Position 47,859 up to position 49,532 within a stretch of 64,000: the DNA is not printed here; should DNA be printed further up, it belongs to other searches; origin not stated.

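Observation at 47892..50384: Orphan AT-rich gene with central HNH-like nuclease motif trapped between an IS5-family element and a solo copy of the same IS end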

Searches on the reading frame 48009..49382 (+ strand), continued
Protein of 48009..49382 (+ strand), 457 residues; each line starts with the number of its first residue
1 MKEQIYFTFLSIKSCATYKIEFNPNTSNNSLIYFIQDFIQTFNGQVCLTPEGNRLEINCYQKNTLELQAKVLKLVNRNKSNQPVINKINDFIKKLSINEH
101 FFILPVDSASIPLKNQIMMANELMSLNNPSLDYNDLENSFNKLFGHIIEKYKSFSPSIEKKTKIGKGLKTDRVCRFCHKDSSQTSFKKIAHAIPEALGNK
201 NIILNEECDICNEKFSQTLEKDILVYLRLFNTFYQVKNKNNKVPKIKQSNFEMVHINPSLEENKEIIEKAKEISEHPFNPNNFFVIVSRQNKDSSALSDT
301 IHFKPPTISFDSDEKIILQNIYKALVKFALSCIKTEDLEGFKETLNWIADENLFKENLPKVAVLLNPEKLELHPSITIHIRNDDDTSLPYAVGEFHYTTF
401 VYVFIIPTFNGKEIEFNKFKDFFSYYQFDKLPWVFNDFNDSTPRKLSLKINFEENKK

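Call 64: find_encoding_contigs(protein=P0122, flank=10000, max_places=3)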
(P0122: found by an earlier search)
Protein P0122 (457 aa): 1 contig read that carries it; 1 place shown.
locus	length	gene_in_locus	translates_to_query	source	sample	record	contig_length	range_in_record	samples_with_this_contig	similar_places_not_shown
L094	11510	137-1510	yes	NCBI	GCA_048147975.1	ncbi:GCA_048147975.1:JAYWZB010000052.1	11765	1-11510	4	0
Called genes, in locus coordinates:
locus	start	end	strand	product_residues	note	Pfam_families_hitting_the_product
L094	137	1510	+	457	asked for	PF14279:HNH_5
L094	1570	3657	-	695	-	PF13175:AAA_15, PF13476:AAA_23 (weak), PF13304:AAA_21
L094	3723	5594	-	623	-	-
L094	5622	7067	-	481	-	-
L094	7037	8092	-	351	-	PF06527:TniQ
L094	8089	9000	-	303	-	PF05621:TniB, PF01637:ATPase_2 (weak), PF06745:ATPase (faint), PF13191:AAA_16 (faint), PF13401:AAA_22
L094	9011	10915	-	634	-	PF09299:Mu-transpos_C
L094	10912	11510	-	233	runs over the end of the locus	PF08722:Tn7_TnsA-like_N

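Call 66: find_encoding_contigs(protein=P0123, flank=8000, max_places=8)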
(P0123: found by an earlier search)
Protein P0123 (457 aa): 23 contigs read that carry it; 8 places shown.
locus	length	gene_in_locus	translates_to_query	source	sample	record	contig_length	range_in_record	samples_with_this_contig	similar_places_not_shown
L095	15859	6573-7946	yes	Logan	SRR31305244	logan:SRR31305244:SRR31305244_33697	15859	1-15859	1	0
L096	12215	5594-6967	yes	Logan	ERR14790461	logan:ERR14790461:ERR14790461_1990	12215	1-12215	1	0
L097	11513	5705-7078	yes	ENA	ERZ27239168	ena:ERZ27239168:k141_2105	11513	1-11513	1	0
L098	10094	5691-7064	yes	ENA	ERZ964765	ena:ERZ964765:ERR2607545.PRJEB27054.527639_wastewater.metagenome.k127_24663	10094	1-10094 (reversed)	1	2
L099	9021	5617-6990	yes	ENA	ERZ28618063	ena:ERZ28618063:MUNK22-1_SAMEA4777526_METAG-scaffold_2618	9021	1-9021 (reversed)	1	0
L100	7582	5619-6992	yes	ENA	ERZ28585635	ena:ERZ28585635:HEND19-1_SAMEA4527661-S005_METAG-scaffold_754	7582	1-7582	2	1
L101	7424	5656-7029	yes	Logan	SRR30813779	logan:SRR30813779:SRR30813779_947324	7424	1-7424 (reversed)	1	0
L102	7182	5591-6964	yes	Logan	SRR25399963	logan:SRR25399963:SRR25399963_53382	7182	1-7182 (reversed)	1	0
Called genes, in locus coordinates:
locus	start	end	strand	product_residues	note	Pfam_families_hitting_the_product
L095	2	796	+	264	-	?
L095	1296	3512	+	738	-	PF07728:AAA_5 (weak)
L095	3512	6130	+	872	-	-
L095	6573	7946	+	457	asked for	PF14279:HNH_5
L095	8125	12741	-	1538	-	-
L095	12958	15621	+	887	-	PF12796:Ank_2 (weak), PF13637:Ank_4 (faint), PF00023:Ank (faint), PF12796:Ank_2, PF13606:Ank_3 (faint), PF13857:Ank_5 (weak)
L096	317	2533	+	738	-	PF07728:AAA_5 (weak)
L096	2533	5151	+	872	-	-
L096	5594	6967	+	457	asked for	PF14279:HNH_5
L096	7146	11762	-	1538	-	-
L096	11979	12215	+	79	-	?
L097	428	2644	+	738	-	PF07728:AAA_5 (weak)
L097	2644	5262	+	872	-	-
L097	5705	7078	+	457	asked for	PF14279:HNH_5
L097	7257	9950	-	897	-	-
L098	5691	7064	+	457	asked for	PF14279:HNH_5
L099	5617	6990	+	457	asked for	PF14279:HNH_5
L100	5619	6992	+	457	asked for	PF14279:HNH_5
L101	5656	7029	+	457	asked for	PF14279:HNH_5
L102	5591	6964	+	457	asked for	PF14279:HNH_5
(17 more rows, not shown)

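Call 67: find_encoding_contigs(protein=P0133, flank=10000, max_places=3)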
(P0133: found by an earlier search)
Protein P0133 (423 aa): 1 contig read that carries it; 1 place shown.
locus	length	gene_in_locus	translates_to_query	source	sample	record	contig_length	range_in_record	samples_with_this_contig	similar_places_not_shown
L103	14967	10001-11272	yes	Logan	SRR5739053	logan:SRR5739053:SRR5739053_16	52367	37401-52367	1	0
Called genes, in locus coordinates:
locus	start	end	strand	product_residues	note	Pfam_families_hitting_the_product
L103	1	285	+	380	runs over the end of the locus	PF00070:Pyr_redox (faint), PF01266:DAO (faint), PF01494:FAD_binding_3, PF03486:HI0933_like (faint), PF04820:Trp_halogenase (faint), PF07992:Pyr_redox_2 (weak), PF12831:FAD_oxidored (weak), PF07992:Pyr_redox_2 (weak), +1 more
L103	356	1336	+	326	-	PF18288:FAA_hydro_N_2, PF01557:FAA_hydrolase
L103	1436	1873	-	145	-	PF22381:Staph_reg_Sar_Rot (weak), PF01978:TrmB (faint), PF01047:MarR, PF12802:MarR_2, PF25212:HVO_A0114 (faint), PF13412:HTH_24 (weak), PF13601:HTH_34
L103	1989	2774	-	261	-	PF04199:Cyclase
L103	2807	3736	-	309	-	PF13557:Phenol_MetA_deg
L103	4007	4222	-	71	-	-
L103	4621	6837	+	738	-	PF07728:AAA_5 (weak)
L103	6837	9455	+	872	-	-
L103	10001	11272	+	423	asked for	PF14279:HNH_5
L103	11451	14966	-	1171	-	?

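Call 82: search_protein_representatives(alignment_id=A1)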
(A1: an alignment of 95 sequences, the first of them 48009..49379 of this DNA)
Query: 95 sequences, 424 profile positions. Proteins with E-value up to 0.001 (for the whole library): 2983; up to 1e-10: 2134; up to 1e-30: 880. The best 150 are listed.
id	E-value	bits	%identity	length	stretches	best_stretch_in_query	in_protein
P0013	4.8e-166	569.1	-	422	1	1-422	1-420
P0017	1.5e-151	521.4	-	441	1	3-421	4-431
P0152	1.9e-150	517.8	-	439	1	1-423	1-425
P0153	7.0e-150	515.9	-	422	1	8-422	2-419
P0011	1.6e-149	514.7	-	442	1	3-422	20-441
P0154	6.2e-149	512.8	-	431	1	1-422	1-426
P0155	2.2e-146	504.4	-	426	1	1-422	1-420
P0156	2.9e-143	494.1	-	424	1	1-421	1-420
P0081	5.5e-143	493.1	-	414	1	1-422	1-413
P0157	1.2e-141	488.8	-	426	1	4-423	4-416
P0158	2.1e-141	488.0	-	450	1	2-423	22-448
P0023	2.7e-139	481.0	-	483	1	1-421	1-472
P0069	7.3e-139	479.6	-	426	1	2-422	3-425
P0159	7.2e-138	476.3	-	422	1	4-422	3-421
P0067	8.9e-138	476.0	-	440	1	4-423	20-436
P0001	2.9e-128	444.7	-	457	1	2-423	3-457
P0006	1.6e-117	409.3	-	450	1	3-422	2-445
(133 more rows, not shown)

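Call 87: search_protein_families(library=padloc, alignment_id=A4, max_evalue=0.00001)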
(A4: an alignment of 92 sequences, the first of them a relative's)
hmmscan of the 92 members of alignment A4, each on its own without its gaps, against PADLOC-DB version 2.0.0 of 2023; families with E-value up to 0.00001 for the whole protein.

A. member 1, L002:830-1177:+ (116 aa): 0 families

B. families by the number of members that match (of 92 scanned): 94 families (the first 25 are shown)
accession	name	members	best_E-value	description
PDLC02707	PbeA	2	1.8e-13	PbeA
PDLC02704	PbeA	2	3e-10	PbeA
PDLC02926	HTH_VI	2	1.4e-08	-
PDLC03041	REase_I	1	0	Type I restriction enzyme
PDLC03359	MTase_II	1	0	Type II methyltransferase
PDLC02759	SspA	1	3.4e-163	SspA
PDLC02657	DndA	1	3.5e-161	DndA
PDLC03227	MTase_II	1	2.5e-151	Type II methyltransferase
PDLC03420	REase_II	1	2.2e-132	Type II restriction enzyme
PDLC03373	MTase_II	1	3.1e-122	Type II methyltransferase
PDLC03040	REase_I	1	3.5e-87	Type I restriction enzyme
PDLC03292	MTase_II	1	9e-83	Type II methyltransferase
PDLC03044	REase_I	1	5.1e-77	Type I restriction enzyme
PDLC03372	MTase_II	1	5.9e-74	Type II methyltransferase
PDLC01465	PrimPol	1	1.9e-67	"CAS-I,CAS-II,CAS-III,CAS-IV,CAS-V,CAS-VI; associated"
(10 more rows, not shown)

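Call 89: find_related_loci(query=A1, collection=viral_contigs, flank=6000)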
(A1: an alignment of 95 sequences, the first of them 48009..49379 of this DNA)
Query A1 (457 aa) in viral_contigs; peptide patterns used: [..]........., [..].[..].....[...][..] (x = any residue, [..] = any of these).
33 stretches matched a pattern; 20 encode a relative of the query (tblastn E <= 1e-3); 20 distinct loci.
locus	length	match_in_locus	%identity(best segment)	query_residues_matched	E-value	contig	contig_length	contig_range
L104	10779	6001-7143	30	55-457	4e-45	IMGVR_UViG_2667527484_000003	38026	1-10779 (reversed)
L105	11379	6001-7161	29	13-431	8e-43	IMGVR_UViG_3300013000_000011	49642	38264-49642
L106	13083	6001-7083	29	64-454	6e-42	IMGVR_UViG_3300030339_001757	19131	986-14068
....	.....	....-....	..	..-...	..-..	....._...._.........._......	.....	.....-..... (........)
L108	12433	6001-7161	29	13-428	3e-43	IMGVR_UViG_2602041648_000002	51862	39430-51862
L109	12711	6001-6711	30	151-414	3e-30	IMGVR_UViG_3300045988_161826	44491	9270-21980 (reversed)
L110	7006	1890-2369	37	161-348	4e-23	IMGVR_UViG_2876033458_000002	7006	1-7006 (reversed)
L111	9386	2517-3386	31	87-409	4e-32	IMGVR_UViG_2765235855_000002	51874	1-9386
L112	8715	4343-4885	32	149-352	2e-21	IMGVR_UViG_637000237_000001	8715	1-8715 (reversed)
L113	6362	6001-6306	42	149-250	5e-19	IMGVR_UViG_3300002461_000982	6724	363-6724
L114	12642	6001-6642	27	172-408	2e-16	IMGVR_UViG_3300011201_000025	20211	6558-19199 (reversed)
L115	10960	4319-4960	27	172-408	2e-16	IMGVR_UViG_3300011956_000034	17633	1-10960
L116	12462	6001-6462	30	174-353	3e-15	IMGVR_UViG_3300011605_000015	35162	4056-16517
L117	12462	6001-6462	30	174-353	3e-15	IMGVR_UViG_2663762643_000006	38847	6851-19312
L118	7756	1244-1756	26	145-352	5e-16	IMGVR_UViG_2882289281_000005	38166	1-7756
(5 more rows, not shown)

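Call 95: search_protein_families(library=padloc, proteins=[L094:1570-3654:-, L094:3723-5591:-, L094:5622-7064:-, L091:2861-7999:+, L091:7999-9420:+, L091:11553-16163:-, L095:1296-3509:+, L095:3512-6127:+, L005:3609-6368:-, L005:6577-8208:-], max_evalue=0.001)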
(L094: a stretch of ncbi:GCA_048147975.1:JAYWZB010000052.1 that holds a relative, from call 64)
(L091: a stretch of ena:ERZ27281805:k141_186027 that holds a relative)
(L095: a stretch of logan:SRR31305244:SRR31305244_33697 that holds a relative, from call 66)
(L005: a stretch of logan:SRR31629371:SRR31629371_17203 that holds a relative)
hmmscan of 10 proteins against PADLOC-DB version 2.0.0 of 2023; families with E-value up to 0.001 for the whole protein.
L094:1570-3654:- (694 aa): 84 families (the best 25 are shown)
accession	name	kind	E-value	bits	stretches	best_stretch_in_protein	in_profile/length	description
PDLC02358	Old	-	4.3e-27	93.2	2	393-596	279-476/578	Old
PDLC02979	AriA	-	1.5e-26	92.1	1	5-442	6-373/373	-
PDLC02335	AbiLi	-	1.3e-16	58.6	1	2-465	50-261/326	AbiLi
PDLC04175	HEC-01A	-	1.7e-15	55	2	391-458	264-328/363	-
PDLC00081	GajA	-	3.4e-15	53.8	2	387-517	270-391/574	AAA ATPase domain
PDLC02915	ATPase-Toprim_I-B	-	3.8e-15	53.7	2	380-444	236-301/623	-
PDLC02980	AriA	-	7.5e-15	53.7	1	24-443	1-304/304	-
PDLC04178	HEC-01A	-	6.9e-14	49.7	2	387-463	276-353/399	-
PDLC00067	GajA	-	1.1e-13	48.6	2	393-616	299-518/604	AAA ATPase domain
PDLC00289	PtuA1|PtuA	-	3e-13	47.6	1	397-463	247-313/404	AAA ATPase domain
PDLC02981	AriAB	-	3.6e-13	47.1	1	387-516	319-448/694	-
PDLC00094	GajA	-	4.4e-13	46.6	2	2-42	3-42/569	AAA ATPase domain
PDLC03878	NsnB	-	2.1e-12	45.5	2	316-458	153-297/345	-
PDLC00069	GajA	-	2.6e-12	44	2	400-537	336-471/687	AAA ATPase domain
PDLC04176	HEC-01A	-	3.9e-12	44.2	2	5-193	6-175/371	-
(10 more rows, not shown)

L094:3723-5591:- (622 aa): 0 families

L094:5622-7064:- (480 aa): 0 families

L091:2861-7999:+ (1713 aa): 25 families
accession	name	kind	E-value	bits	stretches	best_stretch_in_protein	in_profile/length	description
PDLC03921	MkoA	-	0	1907.7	1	1-1710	1-1605/1607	-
PDLC03920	MkoA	-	3.1e-128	427.8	2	520-1693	36-1099/1112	-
PDLC03924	MkoC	-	9.7e-28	94.8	2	1393-1693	669-965/1136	-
PDLC02512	PglW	-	1.1e-21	74.5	1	17-422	20-429/1403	PglW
PDLC04047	PD-T4-6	-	6.3e-20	69.5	2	538-648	53-155/327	-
PDLC04138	mad6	-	2e-14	51.4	2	541-647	97-196/659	mads_6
PDLC04042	PD-T4-6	-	7.8e-14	50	2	542-647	55-152/292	-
PDLC04048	PD-T4-6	-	6.7e-13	46.7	2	539-640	54-148/354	-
PDLC04053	PD-T4-6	-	3.8e-12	44.3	1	548-647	61-154/311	-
PDLC04059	PD-T4-6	-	7.1e-12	43.1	1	543-648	53-155/433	-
PDLC05009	PDC-S37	-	3.2e-09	33.2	2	1388-1433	931-976/1550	-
PDLC04044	PD-T4-6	-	5.6e-09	33.6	1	541-647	82-182/372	-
PDLC04140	mad8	-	8.5e-09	33.3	1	1127-1409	24-206/314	mads_8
PDLC04054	PD-T4-6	-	2e-08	32.1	1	542-647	56-154/347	-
PDLC04062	PD-T4-6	-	4.2e-08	30.6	0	314-419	131-233/450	-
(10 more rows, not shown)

L091:7999-9420:+ (474 aa): 2 families
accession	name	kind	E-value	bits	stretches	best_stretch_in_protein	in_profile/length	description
PDLC03923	MkoB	-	1.4e-115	384.8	1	2-470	5-453/454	-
PDLC03922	MkoB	-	8.6e-09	33.2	1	14-243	10-242/610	-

L091:11553-16163:- (1536 aa): 2 families
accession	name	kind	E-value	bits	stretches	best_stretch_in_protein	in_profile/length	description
PDLC04702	PDC-M54A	-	1.9e-13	46.8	1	507-614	542-649/1621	-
PDLC04700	PDC-M54A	-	2e-08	29.7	1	267-629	303-677/1657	-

L095:1296-3509:+ (738 aa): 5 families
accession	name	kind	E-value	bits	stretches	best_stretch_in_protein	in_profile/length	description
PDLC04547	PDC-M26A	-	0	1075.7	1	2-738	4-724/724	-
PDLC03863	LmuB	-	2.6e-06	24.4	1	160-275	211-313/610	-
PDLC03859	LmuB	-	0.00013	19.3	0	169-283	376-487/611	-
PDLC00914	TRIP13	-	0.00058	17.4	0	341-371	66-96/302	TRIP13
PDLC04140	mad8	-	0.00059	17.4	0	343-444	24-105/314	mads_8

L095:3512-6127:+ (872 aa): 3 families
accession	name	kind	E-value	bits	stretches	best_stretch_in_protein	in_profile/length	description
PDLC04548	PDC-M26B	-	0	1261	1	2-868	1-855/857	-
PDLC04550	PDC-M26B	-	1.4e-173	577.3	1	5-868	3-853/855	-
PDLC04549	PDC-M26B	-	2.8e-104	347.7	1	2-869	1-839/845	-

L005:3609-6368:- (919 aa): 5 families
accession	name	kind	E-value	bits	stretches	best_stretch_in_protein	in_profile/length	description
PDLC02208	Ppl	-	4.5e-22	76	2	444-912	440-888/894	-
PDLC04135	mad3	-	2.4e-05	22.1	1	341-854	18-339/374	mads_3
PDLC04678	PDC-M49A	-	3.1e-05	20.5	1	492-854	278-625/681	-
PDLC04174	HEC-01A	-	6.3e-05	20.4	1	776-861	145-231/264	-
PDLC04140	mad8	-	0.00022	18.8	0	342-655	23-208/314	mads_8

L005:6577-8208:- (543 aa): 0 families
